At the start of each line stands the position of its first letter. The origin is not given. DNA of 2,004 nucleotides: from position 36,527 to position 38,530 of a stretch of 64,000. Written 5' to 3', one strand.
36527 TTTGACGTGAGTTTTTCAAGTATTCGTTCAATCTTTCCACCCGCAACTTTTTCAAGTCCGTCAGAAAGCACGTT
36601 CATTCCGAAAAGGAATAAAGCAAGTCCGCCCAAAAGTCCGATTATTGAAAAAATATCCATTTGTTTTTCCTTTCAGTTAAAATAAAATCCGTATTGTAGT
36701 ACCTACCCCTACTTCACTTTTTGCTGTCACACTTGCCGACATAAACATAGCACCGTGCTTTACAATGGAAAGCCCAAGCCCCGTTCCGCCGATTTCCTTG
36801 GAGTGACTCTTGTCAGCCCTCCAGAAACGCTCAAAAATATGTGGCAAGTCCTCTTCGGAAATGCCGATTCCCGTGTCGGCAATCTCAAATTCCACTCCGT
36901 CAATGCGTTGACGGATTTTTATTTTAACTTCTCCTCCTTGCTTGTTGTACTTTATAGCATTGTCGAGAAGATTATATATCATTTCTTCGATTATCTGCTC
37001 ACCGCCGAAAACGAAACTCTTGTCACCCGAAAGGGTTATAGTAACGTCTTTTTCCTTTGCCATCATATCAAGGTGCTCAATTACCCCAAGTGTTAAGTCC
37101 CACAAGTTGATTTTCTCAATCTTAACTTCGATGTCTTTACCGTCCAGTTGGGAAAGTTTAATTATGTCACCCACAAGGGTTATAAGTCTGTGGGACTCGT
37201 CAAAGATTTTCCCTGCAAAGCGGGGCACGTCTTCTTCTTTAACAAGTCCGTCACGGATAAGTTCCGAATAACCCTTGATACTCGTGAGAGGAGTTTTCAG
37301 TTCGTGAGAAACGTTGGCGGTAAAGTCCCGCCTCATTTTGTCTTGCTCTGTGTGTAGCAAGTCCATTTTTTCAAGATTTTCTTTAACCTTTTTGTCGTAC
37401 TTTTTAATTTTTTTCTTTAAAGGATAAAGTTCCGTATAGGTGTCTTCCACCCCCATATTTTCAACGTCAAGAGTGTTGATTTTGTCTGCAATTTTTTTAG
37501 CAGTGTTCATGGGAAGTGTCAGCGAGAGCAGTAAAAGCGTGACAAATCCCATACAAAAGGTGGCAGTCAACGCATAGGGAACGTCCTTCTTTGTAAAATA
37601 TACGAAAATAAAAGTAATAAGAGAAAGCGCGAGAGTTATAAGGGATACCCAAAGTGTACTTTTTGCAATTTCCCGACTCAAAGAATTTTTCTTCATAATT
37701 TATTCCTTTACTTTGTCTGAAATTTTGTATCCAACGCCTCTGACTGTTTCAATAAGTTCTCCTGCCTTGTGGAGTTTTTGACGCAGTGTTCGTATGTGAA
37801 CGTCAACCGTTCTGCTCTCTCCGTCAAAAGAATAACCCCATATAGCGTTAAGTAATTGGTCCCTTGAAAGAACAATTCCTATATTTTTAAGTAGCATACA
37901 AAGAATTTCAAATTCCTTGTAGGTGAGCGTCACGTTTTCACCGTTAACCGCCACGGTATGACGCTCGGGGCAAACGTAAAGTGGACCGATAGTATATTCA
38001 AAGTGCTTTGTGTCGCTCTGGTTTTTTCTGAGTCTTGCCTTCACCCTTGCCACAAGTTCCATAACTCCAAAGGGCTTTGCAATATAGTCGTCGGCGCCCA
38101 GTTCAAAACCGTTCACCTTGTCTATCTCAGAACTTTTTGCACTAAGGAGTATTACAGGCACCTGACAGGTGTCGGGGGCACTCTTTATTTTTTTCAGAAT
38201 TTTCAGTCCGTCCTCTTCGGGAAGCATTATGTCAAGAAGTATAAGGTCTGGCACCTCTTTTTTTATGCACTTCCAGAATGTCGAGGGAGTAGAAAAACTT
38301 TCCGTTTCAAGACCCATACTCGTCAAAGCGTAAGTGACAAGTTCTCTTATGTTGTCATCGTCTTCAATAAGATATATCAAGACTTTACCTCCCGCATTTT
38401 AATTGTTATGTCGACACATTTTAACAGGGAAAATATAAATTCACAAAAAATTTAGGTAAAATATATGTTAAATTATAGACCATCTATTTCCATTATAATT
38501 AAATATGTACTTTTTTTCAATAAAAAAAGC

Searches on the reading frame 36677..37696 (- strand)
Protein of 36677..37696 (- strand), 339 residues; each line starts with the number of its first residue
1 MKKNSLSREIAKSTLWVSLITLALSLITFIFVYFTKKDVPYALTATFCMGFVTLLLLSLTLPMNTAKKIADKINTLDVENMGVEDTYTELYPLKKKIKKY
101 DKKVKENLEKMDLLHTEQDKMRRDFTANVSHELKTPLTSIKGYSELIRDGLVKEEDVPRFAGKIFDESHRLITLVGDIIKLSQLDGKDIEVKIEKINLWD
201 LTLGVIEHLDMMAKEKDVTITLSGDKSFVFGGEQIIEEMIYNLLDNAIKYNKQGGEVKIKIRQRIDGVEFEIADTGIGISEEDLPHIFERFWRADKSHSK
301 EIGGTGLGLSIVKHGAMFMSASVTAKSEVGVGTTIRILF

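Call 7: search_protein_families(library=pfam, proteins=[window:36677-37696:-])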
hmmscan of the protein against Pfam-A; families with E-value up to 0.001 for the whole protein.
window:36677-37696:- (339 aa): 4 families
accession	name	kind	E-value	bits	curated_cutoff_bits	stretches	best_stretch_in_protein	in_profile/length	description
PF02518.31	HATPase_c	-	2e-27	96.3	26.4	1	234-337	4-105/111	Histidine kinase-, DNA gyrase B-, and HSP90-like ATPase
PF00512.31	HisKA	-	1.6e-17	63.8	26.9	1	121-185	1-64/66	His Kinase A (phospho-acceptor) domain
PF13589.12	HATPase_c_3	-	6.2e-05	23.5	25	1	237-323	4-88/137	Histidine kinase-, DNA gyrase B-, and HSP90-like ATPase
PF13581.12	HATPase_c_2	-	0.00058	20.3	27.4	1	234-309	34-104/127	Histidine kinase-like ATPase domain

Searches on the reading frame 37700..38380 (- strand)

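Call 7: search_protein_families(library=pfam, proteins=[window:37700-38380:-])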
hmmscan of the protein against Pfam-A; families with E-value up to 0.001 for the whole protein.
window:37700-38380:- (226 aa): 2 families
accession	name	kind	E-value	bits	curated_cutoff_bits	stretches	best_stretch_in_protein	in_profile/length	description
PF00486.34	Trans_reg_C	-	4e-28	97.7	26.2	1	147-219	1-76/77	Transcriptional regulatory protein, C terminal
PF00072.30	Response_reg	-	3e-26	92.2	30.2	1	2-114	1-111/111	Response regulator receiver domain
